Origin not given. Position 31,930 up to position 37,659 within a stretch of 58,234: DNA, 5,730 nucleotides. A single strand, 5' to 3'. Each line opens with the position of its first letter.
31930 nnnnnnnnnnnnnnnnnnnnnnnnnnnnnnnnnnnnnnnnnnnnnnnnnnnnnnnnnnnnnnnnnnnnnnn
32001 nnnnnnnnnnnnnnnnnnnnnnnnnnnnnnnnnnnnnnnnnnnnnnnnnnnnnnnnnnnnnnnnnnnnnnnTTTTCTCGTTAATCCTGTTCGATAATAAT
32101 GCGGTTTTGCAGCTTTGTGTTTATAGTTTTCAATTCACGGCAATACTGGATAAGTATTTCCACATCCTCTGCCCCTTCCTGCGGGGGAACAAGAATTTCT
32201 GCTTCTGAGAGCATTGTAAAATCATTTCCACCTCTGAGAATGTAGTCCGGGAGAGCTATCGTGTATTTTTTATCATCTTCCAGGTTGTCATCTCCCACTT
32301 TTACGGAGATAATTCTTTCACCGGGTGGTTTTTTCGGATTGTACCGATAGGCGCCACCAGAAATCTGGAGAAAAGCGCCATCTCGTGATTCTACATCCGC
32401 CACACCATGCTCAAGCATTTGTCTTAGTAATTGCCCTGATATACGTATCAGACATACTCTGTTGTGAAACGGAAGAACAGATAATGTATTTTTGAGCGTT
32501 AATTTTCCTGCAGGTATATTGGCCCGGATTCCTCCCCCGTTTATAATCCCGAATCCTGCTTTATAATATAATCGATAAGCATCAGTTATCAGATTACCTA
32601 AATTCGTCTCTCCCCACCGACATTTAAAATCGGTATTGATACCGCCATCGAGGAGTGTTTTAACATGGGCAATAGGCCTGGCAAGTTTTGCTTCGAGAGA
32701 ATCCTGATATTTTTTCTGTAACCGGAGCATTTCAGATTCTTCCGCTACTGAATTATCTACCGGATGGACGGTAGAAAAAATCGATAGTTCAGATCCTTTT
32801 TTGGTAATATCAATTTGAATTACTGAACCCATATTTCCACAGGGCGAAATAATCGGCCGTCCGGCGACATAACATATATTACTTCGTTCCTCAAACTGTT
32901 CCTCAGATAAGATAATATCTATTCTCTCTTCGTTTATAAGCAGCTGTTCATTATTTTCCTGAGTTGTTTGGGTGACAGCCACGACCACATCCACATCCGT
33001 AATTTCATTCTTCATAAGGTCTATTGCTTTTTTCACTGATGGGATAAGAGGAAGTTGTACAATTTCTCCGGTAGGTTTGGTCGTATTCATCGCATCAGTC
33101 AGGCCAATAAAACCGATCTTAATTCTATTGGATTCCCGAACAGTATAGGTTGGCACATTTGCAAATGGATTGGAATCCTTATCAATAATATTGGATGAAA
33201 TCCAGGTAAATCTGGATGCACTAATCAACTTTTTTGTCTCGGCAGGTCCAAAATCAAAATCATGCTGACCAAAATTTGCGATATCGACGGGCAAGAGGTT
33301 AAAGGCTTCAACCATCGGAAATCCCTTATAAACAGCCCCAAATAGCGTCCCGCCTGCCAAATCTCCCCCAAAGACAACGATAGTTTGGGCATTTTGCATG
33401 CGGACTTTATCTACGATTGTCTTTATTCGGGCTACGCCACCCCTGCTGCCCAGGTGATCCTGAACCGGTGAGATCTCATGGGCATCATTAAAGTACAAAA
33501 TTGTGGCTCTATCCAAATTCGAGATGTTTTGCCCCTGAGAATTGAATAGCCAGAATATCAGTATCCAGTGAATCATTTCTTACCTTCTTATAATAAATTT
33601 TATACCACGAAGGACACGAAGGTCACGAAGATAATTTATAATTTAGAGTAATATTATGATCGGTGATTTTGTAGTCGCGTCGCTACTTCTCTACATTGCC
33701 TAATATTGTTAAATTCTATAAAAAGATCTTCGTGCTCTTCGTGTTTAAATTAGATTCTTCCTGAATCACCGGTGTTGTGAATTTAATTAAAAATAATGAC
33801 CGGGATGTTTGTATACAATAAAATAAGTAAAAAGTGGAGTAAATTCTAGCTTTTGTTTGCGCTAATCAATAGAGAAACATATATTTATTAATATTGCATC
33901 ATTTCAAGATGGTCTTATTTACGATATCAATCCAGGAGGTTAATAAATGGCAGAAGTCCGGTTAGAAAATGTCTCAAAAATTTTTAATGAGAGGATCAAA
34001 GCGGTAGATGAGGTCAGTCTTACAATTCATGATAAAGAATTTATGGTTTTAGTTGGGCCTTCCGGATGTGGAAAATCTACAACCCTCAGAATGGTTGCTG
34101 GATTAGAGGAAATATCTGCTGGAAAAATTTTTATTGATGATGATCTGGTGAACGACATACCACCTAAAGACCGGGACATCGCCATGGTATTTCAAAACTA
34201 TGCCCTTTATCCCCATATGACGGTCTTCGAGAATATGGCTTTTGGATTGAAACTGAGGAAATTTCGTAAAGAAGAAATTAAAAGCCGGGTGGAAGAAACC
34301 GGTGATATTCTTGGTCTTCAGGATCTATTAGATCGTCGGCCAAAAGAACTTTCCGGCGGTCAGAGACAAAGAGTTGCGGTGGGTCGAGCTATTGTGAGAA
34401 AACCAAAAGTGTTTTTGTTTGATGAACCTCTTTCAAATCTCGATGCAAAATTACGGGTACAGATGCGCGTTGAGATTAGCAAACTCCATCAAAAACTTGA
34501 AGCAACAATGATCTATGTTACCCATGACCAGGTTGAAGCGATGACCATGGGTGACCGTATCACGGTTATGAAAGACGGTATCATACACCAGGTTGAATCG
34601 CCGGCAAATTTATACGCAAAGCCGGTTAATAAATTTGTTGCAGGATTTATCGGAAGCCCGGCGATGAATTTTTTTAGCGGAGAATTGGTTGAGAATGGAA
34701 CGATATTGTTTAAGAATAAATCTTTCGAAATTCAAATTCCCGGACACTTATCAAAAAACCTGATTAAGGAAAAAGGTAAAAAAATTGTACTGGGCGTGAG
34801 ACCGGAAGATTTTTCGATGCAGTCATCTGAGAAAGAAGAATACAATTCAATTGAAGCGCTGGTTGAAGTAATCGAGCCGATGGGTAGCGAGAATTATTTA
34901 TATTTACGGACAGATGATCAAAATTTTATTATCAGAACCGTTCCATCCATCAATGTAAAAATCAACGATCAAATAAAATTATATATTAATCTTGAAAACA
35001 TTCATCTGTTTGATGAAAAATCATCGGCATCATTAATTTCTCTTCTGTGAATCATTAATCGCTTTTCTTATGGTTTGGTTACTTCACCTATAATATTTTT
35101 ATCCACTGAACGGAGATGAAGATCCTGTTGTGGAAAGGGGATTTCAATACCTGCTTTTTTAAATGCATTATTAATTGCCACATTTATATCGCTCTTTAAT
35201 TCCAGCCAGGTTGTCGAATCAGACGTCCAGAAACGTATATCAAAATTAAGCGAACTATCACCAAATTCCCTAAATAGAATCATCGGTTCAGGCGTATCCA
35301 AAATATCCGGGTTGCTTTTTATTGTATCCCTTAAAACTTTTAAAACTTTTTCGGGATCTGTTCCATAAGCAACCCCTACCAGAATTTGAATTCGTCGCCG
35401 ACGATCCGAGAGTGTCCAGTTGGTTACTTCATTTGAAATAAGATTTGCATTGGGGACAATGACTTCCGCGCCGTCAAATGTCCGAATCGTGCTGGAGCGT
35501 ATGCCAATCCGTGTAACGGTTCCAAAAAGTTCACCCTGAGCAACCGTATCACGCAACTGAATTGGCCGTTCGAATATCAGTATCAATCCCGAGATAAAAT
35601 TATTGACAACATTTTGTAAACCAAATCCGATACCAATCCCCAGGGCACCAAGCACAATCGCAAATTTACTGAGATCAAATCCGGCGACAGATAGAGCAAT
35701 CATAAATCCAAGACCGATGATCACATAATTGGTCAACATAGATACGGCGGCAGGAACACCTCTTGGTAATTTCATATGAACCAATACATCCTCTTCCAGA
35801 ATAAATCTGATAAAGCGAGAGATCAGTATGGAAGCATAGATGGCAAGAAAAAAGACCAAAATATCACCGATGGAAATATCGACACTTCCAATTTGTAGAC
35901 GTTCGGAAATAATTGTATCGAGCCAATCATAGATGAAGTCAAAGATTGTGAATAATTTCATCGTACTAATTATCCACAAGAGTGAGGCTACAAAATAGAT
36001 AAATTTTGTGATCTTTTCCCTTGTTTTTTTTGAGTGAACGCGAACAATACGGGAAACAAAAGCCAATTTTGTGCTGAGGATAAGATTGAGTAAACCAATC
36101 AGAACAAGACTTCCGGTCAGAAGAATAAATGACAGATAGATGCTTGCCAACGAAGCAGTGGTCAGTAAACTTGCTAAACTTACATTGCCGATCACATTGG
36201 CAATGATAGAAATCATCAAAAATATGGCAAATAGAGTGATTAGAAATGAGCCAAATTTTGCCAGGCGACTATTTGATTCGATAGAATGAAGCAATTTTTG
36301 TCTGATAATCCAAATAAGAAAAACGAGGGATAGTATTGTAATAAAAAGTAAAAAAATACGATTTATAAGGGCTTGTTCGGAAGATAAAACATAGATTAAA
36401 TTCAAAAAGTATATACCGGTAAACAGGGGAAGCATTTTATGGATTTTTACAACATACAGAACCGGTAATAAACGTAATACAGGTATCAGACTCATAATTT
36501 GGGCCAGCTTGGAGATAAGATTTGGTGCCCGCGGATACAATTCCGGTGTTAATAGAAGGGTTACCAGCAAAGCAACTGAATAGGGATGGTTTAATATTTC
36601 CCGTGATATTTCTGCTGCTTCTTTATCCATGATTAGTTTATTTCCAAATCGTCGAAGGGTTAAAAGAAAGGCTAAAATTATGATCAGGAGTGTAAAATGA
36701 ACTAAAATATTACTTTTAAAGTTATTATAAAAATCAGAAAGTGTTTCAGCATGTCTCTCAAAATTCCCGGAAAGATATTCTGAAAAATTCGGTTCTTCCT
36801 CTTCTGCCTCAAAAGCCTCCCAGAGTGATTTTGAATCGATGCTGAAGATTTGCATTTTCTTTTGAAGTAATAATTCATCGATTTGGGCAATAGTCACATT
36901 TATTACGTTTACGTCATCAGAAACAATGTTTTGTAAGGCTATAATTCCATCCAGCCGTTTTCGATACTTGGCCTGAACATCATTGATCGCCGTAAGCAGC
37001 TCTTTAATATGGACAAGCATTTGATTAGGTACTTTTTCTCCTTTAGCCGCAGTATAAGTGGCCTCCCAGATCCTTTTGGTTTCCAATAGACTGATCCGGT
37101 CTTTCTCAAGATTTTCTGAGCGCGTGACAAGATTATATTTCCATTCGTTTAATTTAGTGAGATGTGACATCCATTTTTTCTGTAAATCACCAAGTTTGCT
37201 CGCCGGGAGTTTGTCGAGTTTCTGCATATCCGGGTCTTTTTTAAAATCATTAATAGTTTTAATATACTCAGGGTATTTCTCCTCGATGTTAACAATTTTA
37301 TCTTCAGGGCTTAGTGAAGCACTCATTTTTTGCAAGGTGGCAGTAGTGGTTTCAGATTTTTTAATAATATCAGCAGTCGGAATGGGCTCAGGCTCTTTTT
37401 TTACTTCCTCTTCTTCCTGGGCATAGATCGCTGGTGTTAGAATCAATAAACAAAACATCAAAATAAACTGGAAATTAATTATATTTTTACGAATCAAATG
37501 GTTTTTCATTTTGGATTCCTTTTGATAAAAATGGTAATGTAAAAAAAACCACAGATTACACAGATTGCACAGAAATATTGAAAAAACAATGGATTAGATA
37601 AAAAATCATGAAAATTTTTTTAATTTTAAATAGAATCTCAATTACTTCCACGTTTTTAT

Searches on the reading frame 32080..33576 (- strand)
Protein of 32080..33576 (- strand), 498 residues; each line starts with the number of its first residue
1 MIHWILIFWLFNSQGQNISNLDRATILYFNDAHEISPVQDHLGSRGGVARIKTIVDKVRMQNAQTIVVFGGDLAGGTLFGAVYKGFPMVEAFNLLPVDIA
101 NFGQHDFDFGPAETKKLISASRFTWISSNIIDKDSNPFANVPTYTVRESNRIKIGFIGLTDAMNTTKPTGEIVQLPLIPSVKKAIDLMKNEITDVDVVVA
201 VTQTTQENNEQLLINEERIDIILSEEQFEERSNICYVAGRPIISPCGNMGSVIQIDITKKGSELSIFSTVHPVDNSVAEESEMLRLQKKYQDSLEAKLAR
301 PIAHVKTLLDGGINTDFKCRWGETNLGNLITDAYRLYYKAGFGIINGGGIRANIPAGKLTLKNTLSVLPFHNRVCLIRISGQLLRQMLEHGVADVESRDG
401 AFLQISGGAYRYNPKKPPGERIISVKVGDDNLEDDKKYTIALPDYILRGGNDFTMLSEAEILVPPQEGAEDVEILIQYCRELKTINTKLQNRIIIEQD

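Call 16: search_protein_families(library=pfam, proteins=[window:32080-33576:-])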
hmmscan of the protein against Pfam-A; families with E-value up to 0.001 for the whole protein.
window:32080-33576:- (498 aa): 2 families
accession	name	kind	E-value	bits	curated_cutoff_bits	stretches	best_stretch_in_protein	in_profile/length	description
PF02872.23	5_nucleotid_C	-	2.8e-42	144.9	23.6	1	302-458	2-158/158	5'-nucleotidase, C-terminal domain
PF00149.33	Metallophos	-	0.00056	20.8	21.5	1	25-202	2-154/191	Calcineurin-like phosphoesterase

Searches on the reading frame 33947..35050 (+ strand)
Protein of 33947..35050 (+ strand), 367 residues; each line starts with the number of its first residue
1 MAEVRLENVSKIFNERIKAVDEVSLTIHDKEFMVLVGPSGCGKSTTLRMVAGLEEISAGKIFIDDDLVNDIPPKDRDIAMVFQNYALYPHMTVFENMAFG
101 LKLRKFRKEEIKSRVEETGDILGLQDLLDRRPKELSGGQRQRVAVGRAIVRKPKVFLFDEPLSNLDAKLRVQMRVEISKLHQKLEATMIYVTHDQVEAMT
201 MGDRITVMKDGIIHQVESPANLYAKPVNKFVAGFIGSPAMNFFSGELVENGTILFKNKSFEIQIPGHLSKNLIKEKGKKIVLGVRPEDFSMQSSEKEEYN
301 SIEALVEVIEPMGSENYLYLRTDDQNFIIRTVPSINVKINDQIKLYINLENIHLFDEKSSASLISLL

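Call 16: search_protein_families(library=pfam, proteins=[window:33947-35050:+])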
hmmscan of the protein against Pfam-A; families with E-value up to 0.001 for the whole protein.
window:33947-35050:+ (367 aa): 8 families
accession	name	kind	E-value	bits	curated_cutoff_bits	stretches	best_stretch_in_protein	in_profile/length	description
PF00005.33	ABC_tran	-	1e-33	117.2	25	1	21-162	2-136/137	ABC transporter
PF17912.7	OB_MalK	-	1.1e-13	52.2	27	1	236-289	1-53/53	MalK OB fold domain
PF08402.16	TOBE_2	-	2.4e-07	31.2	21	1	282-355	1-76/76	TOBE domain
PF02463.25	SMC_N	-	1.2e-05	25.3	40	1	10-212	3-218/220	RecF/RecN/SMC N terminal domain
PF03215.21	Rad17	-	6.5e-05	23.4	23.8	1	19-97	34-112/186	Rad17 P-loop domain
PF13401.12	AAA_22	-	0.00023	21.9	27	1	29-64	4-33/130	AAA domain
PF13304.12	AAA_21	-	0.00023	21.7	27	0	32-95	1-61/304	AAA domain, putative AbiEii toxin, Type IV TA system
PF20703.3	nSTAND1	-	0.00037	20.7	27.1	1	10-53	13-54/379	Novel STAND NTPase 1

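Call 17: find_encoding_contigs(protein=window:33947-35050:+, flank=10000, max_places=10)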
Protein window:33947-35050:+ (367 aa): 1 contig read that carries it; 1 place shown.
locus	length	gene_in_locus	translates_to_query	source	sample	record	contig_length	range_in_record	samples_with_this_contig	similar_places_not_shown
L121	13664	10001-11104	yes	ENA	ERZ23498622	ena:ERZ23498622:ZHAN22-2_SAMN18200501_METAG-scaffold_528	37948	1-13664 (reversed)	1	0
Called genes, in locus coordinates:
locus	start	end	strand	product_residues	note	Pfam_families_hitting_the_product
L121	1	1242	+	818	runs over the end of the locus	PF00069:Pkinase, PF07714:PK_Tyr_Ser-Thr, PF03109:ABC1, PF00515:TPR_1 (faint), PF13414:TPR_11 (faint), PF07719:TPR_2 (faint), PF13428:TPR_14 (faint), PF13431:TPR_17 (weak), +5 more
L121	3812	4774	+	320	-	PF26233:NicX, PF02073:Peptidase_M29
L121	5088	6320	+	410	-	-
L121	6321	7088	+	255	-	-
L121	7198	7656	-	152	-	-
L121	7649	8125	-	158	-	-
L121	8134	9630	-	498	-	PF02872:5_nucleotid_C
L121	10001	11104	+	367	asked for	PF02463:SMC_N (faint), PF00005:ABC_tran, PF17912:OB_MalK, PF08402:TOBE_2 (weak)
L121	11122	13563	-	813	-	PF21088:MS_channel_1st (weak), PF00924:MS_channel_2nd, PF21082:MS_channel_3rd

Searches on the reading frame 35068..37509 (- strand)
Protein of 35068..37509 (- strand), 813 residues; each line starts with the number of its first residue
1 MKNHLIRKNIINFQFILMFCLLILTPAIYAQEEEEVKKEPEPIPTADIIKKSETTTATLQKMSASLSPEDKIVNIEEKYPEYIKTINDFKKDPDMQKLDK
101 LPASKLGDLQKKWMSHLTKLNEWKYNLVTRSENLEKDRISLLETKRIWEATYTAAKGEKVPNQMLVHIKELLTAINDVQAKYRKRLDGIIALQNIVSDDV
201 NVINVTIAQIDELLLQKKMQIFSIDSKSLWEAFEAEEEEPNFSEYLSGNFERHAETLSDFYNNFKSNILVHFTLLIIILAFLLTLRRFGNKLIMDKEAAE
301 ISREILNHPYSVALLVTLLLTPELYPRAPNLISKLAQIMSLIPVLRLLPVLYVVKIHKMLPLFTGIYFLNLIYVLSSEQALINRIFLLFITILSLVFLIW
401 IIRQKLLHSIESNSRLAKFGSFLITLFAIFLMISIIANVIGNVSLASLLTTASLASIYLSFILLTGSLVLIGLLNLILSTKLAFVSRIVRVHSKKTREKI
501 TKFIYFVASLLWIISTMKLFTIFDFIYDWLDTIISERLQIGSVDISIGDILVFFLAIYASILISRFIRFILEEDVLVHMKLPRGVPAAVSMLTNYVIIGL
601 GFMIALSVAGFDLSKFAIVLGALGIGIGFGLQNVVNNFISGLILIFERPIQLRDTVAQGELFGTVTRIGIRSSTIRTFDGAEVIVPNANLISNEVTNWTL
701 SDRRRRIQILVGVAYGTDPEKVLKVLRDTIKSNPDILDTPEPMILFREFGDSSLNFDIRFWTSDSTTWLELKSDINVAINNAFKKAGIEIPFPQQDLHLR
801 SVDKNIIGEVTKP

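Call 16: search_protein_families(library=pfam, proteins=[window:35068-37509:-])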
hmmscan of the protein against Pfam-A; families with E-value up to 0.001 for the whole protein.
window:35068-37509:- (813 aa): 3 families
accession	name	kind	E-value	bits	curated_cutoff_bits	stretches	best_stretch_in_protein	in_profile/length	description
PF21082.3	MS_channel_3rd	-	3.8e-21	75.7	21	1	711-790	5-88/88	Mechanosensitive ion channel MscS, C-terminal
PF00924.24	MS_channel_2nd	-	8.8e-21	74.2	20.2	1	633-699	1-67/68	Mechanosensitive ion channel, beta-domain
PF21088.3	MS_channel_1st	-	6.6e-06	26.5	23.1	1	592-632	2-42/42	Mechanosensitive ion channel, transmembrane helices 2/3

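Call 24: find_homologous_proteins(query=window:35068-37509:-, max_evalue=1e-30)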
Query window:35068-37509:- (813 aa): 33 proteins with E <= 1e-30 among 8000 candidates.
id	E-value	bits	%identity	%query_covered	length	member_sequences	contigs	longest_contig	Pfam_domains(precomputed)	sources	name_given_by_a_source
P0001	0.0e+0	1678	96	100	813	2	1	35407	PF21088.3,PF00924.25,PF21082.3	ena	-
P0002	0.0e+0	1597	91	100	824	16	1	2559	PF00924.25,PF21082.3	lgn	-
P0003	0.0e+0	1595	91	99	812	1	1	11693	PF21088.3,PF00924.25,PF21082.3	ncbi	-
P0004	0.0e+0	1482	84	100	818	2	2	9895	PF21088.3,PF00924.25,PF21082.3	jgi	-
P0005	0.0e+0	1343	76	99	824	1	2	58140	PF00924.25,PF21082.3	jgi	-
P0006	0.0e+0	1333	76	100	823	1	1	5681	PF21088.3,PF00924.25,PF21082.3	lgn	-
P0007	0.0e+0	1295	74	100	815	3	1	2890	PF21088.3,PF00924.25,PF21082.3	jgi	jgi:potassium efflux system protein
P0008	0.0e+0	1286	75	97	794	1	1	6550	PF00924.25,PF21082.3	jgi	-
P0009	0.0e+0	1267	70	100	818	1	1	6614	PF00924.25,PF21082.3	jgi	jgi:small-conductance mechanosensitive channel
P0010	0.0e+0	1267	73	100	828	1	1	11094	PF00924.25,PF21082.3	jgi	jgi:small-conductance mechanosensitive channel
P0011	0.0e+0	1261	80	89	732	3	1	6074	PF21088.3,PF00924.25,PF21082.3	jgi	jgi:small-conductance mechanosensitive channel/glycine cleavage system regulatory protein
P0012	0.0e+0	1247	72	97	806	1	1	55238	PF00924.25,PF21082.3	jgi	jgi:small-conductance mechanosensitive channel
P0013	0.0e+0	1244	80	88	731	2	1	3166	PF21088.3,PF00924.25,PF21082.3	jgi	jgi:small-conductance mechanosensitive channel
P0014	0.0e+0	1230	71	100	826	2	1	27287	PF00924.25,PF21082.3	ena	-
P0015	0.0e+0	1226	69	100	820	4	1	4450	PF00924.25,PF21082.3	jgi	jgi:small-conductance mechanosensitive channel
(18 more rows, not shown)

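Call 25: find_encoding_contigs(protein=P0001, flank=10000, max_places=3)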
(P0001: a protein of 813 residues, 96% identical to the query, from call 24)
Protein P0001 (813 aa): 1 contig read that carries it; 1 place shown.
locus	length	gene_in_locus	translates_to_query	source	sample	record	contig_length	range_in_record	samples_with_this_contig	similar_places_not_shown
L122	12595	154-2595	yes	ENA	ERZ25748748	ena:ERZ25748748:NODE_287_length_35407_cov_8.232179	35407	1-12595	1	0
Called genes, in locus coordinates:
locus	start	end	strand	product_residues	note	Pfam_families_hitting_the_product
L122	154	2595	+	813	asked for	PF21088:MS_channel_1st (weak), PF00924:MS_channel_2nd, PF21082:MS_channel_3rd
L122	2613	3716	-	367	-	PF02463:SMC_N (weak), PF00005:ABC_tran, PF17912:OB_MalK, PF08402:TOBE_2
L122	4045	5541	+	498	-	PF02872:5_nucleotid_C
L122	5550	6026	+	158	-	-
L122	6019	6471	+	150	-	-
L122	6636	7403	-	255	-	-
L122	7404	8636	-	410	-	-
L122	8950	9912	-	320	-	PF26233:NicX, PF02073:Peptidase_M29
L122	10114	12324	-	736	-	PF00930:DPPIV_N, PF26549:Tricorn_N, PF07676:PD40, PF00135:COesterase (weak), PF02129:Peptidase_S15, PF20434:BD-FAE (faint), PF00326:Peptidase_S9, PF01738:DLH (weak)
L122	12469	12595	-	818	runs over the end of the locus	PF00069:Pkinase, PF03109:ABC1, PF07714:PK_Tyr_Ser-Thr, PF17667:Pkinase_fungal (faint), PF00515:TPR_1 (faint), PF13414:TPR_11 (faint), PF07719:TPR_2 (faint), PF13431:TPR_17 (weak), +5 more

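Call 26: find_encoding_contigs(protein=P0003, flank=10000, max_places=3)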
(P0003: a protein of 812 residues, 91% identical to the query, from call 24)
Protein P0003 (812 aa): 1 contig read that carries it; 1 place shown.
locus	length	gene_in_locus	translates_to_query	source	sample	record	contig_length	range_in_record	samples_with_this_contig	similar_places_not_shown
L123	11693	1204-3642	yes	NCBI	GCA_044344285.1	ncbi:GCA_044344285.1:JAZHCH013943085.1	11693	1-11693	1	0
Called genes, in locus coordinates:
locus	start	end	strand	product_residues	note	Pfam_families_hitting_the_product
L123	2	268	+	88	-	?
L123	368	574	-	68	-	PF13590:DUF4136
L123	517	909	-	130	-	PF13590:DUF4136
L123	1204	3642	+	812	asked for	PF21088:MS_channel_1st (weak), PF00924:MS_channel_2nd, PF21082:MS_channel_3rd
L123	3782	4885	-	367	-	PF02463:SMC_N (weak), PF03215:Rad17 (faint), PF00005:ABC_tran, PF17912:OB_MalK, PF08402:TOBE_2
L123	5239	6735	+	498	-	PF02872:5_nucleotid_C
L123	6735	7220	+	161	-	-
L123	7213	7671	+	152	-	-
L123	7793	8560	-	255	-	-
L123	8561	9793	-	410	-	-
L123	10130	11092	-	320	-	PF26233:NicX, PF02073:Peptidase_M29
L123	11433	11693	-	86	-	?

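Call 27: find_encoding_contigs(protein=P0004, flank=10000, max_places=3)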
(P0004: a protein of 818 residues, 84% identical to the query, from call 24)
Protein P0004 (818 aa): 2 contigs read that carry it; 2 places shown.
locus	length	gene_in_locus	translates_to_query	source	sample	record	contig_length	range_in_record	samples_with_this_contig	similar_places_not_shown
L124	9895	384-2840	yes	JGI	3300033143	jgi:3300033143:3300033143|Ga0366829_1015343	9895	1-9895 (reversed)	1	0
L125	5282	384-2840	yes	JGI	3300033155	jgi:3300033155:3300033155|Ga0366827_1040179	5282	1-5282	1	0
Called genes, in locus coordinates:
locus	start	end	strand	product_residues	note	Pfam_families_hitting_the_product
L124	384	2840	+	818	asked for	PF21088:MS_channel_1st (weak), PF00924:MS_channel_2nd, PF21082:MS_channel_3rd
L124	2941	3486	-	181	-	PF13590:DUF4136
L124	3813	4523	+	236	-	PF04402:SIMPL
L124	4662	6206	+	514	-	PF00989:PAS (weak), PF13188:PAS_8 (weak), PF08447:PAS_3 (faint), PF00512:HisKA, PF02518:HATPase_c, PF00072:Response_reg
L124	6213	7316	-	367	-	PF02463:SMC_N (weak), PF00005:ABC_tran, PF17912:OB_MalK, PF08402:TOBE_2 (weak)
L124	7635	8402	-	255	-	-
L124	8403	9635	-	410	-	-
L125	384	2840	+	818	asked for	PF21088:MS_channel_1st (weak), PF00924:MS_channel_2nd, PF21082:MS_channel_3rd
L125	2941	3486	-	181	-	PF13590:DUF4136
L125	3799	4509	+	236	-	PF04402:SIMPL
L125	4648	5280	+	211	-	?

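Call 28: find_encoding_contigs(protein=P0005, flank=10000, max_places=3)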
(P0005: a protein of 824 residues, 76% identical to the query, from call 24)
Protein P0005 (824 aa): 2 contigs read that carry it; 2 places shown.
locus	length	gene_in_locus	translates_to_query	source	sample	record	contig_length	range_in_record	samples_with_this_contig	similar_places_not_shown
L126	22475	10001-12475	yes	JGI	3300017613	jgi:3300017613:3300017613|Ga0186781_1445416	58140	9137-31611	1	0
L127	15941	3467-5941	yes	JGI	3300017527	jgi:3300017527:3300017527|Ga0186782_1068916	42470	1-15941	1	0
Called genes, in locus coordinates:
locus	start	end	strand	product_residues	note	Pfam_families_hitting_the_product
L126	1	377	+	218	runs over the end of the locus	-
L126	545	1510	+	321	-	PF13483:Lactamase_B_3, PF12706:Lactamase_B_2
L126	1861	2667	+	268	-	PF01810:LysE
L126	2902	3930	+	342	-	PF00155:Aminotran_1_2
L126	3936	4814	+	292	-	PF01066:CDP-OH_P_transf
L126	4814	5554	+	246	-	PF00483:NTP_transferase, PF12804:NTP_transf_3, PF20202:DUF6564 (weak)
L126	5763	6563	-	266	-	PF21347:DUF3108_like (weak)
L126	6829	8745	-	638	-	-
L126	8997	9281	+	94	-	PF00583:Acetyltransf_1, PF14542:Acetyltransf_CG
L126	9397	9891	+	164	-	-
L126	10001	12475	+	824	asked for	PF00924:MS_channel_2nd, PF21082:MS_channel_3rd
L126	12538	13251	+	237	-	PF04402:SIMPL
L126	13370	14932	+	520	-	PF00989:PAS, PF13188:PAS_8, PF08448:PAS_4 (faint), PF13426:PAS_9, PF08447:PAS_3, PF00512:HisKA, PF02518:HATPase_c, PF00072:Response_reg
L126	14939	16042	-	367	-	PF02463:SMC_N (weak), PF03215:Rad17 (faint), PF00005:ABC_tran, PF17912:OB_MalK, PF08402:TOBE_2 (weak)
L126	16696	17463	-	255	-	-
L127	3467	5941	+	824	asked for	PF00924:MS_channel_2nd, PF21082:MS_channel_3rd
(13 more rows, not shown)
